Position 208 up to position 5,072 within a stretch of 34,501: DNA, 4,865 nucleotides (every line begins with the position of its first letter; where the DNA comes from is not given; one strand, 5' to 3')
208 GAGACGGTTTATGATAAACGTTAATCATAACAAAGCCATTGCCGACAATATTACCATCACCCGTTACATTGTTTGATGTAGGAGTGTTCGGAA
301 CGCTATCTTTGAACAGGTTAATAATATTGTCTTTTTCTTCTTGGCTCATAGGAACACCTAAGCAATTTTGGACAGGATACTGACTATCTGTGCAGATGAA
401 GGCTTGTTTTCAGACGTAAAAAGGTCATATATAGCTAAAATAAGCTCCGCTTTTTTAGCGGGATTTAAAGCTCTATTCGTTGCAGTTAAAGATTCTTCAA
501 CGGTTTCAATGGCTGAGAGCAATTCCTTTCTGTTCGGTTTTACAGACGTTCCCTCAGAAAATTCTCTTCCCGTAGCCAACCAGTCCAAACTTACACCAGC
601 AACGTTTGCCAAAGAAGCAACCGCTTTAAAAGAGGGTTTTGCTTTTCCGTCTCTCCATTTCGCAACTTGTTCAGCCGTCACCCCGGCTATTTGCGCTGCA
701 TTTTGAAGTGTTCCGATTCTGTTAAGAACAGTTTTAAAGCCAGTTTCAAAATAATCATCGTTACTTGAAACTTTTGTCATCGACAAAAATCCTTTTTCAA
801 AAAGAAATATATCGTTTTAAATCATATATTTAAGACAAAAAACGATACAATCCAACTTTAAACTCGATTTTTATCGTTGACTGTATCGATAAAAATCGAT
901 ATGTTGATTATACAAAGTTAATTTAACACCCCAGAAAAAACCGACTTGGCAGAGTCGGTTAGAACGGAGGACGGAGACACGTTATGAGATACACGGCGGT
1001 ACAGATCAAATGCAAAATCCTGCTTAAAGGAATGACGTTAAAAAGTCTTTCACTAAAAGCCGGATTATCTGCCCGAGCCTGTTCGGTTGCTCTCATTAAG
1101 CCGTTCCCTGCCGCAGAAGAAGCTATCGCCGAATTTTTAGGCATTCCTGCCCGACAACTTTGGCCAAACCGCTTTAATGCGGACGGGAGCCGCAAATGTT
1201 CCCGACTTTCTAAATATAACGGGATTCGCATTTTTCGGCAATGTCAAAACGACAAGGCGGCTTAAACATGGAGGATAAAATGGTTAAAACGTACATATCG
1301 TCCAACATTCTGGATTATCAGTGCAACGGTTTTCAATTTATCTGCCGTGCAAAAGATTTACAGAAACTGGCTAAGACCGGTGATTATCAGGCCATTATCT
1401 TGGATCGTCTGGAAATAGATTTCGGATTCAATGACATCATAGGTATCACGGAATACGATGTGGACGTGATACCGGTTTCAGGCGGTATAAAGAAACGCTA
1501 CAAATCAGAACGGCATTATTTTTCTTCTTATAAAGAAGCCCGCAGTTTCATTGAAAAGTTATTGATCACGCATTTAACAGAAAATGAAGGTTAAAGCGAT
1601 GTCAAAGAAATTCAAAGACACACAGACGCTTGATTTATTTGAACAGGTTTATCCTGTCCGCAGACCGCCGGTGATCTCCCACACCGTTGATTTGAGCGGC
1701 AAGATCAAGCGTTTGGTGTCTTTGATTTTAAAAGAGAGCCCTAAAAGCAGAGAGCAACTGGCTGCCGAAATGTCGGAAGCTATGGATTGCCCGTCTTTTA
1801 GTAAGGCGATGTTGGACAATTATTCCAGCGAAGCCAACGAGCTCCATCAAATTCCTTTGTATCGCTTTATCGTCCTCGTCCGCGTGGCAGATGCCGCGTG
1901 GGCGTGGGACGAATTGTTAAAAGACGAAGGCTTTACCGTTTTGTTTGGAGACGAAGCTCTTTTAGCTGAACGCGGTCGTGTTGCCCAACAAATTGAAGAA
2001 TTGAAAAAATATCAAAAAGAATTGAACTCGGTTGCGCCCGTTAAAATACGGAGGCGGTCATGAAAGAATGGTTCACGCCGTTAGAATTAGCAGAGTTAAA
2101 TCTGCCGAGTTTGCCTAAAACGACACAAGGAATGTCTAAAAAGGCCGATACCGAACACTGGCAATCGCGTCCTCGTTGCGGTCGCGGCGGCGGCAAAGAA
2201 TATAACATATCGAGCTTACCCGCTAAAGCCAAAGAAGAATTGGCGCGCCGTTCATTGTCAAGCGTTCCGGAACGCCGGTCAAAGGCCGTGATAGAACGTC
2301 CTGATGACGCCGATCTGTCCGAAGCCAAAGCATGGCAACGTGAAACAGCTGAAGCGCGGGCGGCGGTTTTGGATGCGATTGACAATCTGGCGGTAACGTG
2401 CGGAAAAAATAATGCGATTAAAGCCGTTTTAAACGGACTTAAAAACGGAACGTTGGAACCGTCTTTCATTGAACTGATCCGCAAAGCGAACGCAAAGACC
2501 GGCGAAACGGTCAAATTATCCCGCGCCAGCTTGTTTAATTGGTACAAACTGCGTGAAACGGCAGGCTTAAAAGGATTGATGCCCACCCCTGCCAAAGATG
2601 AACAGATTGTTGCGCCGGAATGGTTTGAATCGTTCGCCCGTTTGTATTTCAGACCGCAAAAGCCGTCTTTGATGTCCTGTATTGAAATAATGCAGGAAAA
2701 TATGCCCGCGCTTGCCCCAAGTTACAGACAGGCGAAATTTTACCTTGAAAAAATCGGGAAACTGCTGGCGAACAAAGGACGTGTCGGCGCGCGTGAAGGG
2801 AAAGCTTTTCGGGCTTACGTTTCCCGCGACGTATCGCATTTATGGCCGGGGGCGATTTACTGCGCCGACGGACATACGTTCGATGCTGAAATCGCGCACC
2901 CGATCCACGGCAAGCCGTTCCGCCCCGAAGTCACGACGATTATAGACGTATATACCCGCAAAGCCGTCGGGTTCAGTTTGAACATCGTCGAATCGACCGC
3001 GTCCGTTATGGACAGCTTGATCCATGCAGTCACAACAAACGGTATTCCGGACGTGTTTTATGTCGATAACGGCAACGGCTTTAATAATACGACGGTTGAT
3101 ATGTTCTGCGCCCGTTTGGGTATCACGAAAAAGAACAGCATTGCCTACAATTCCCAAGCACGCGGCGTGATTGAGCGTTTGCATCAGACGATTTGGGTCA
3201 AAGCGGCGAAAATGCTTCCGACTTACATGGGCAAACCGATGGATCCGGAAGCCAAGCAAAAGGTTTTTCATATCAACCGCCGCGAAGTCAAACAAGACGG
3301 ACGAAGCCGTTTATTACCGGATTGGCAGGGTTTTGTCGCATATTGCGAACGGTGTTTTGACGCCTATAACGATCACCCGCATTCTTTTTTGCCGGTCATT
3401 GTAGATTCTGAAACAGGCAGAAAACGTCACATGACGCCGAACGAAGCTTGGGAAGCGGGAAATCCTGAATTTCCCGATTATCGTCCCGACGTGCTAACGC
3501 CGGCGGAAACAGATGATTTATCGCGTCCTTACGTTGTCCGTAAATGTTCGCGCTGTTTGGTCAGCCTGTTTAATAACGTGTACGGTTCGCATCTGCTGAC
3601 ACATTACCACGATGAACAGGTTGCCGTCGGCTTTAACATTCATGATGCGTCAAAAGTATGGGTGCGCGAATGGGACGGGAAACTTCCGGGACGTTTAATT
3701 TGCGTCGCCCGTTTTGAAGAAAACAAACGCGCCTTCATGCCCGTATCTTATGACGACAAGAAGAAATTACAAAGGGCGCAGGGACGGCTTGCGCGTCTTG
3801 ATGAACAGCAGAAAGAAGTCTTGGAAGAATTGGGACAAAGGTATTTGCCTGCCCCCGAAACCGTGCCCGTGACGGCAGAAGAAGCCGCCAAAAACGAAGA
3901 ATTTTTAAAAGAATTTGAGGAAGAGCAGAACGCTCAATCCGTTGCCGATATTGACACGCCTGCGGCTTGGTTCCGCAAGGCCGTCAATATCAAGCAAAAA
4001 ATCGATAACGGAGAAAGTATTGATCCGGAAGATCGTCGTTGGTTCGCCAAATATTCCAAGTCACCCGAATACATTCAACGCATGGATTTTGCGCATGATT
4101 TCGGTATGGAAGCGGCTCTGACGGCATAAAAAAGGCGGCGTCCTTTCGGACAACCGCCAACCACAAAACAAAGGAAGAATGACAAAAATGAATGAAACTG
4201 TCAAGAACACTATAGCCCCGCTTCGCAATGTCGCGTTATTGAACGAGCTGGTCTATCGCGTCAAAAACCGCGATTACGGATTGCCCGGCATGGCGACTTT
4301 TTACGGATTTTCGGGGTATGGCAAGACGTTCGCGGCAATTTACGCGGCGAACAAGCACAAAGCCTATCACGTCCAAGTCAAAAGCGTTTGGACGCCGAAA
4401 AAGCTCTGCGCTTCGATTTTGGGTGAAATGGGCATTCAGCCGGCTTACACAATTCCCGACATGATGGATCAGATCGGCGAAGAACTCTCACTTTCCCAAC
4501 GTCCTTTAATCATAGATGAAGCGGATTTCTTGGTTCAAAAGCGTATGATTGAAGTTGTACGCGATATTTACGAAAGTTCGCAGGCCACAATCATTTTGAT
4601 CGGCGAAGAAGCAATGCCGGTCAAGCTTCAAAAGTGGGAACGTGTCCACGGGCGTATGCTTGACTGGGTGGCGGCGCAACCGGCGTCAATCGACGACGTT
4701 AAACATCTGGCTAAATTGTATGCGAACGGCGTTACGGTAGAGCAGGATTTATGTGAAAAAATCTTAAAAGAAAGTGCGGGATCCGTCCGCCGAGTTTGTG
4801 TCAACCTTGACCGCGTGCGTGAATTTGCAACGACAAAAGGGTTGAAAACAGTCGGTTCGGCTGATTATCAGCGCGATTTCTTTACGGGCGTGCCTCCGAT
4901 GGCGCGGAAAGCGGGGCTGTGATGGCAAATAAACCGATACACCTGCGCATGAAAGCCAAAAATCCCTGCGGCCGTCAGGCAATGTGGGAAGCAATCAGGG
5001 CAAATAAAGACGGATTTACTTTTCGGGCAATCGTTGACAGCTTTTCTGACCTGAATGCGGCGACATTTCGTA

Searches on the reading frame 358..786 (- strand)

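Call 32: search_protein_families(library=pfam, proteins=[window:358-786:-], max_evalue=0.01)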
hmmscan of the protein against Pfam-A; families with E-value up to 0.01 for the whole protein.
window:358-786:- (142 aa): 2 families
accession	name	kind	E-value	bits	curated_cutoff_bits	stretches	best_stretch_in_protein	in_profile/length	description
PF01381.28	HTH_3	-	1.5e-05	25.4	23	1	26-70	11-55/55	Helix-turn-helix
PF07022.19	Phage_CI_repr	-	0.0016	19.2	22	1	31-75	19-62/65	Bacteriophage CI repressor helix-turn-helix domain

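Call 33: search_protein_families(library=padloc, proteins=[window:358-786:-], max_evalue=0.01)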
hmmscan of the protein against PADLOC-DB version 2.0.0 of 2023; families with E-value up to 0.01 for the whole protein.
window:358-786:- (142 aa): 5 families
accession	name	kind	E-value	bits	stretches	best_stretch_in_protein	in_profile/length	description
PDLC03951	RmrA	-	0.0002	18.5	1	26-74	23-70/400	-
PDLC03955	RmrA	-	0.00027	18.3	1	29-82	38-90/371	-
PDLC03954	RmrA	-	0.00038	17.5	1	25-81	24-80/380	-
PDLC03956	RmrA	-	0.00063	16.9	1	23-78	21-76/399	-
PDLC04142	capH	-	0.0014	17.6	1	26-71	21-66/103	capH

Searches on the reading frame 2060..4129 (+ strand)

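Call 32: search_protein_families(library=pfam, proteins=[window:2060-4129:+], max_evalue=0.01)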
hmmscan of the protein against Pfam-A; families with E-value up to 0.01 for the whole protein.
window:2060-4129:+ (689 aa): 5 families
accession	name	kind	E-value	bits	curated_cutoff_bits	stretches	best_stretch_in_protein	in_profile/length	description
PF02316.22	HTH_Tnp_Mu_1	-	1.6e-13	51.6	23.3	1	14-93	5-90/134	Mu DNA-binding domain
PF09299.17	Mu-transpos_C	-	2.4e-13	50.3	21.7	1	485-545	1-57/61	Mu transposase, C-terminal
PF00665.32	rve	-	9.8e-09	35.8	32.6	1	289-365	24-102/102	Integrase core domain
PF24764.1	rva_4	-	0.0013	18.9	26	1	294-384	29-118/194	Integrase core domain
PF02914.21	DDE_2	-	0.0058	16.8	23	0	283-343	25-87/221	Bacteriophage Mu transposase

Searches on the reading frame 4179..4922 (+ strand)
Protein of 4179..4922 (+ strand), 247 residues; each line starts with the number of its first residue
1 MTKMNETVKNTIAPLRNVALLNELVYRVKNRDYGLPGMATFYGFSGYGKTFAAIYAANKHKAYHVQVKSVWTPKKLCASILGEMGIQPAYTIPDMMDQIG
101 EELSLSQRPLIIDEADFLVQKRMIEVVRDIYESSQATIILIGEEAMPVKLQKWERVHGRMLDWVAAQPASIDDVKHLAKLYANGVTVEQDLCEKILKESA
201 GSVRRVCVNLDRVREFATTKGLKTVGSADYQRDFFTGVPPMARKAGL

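Call 32: search_protein_families(library=pfam, proteins=[window:4179-4922:+], max_evalue=0.01)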
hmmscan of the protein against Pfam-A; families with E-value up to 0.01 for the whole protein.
window:4179-4922:+ (247 aa): 3 families
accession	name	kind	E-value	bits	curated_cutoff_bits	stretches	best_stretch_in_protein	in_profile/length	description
PF13401.12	AAA_22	-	3.6e-13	50.4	27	1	37-144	6-124/130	AAA domain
PF13604.12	AAA_30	-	1.7e-06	28.3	27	1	38-144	20-125/191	AAA domain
PF13245.12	AAA_19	-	0.0055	17.3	25.1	1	42-143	17-125/134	AAA domain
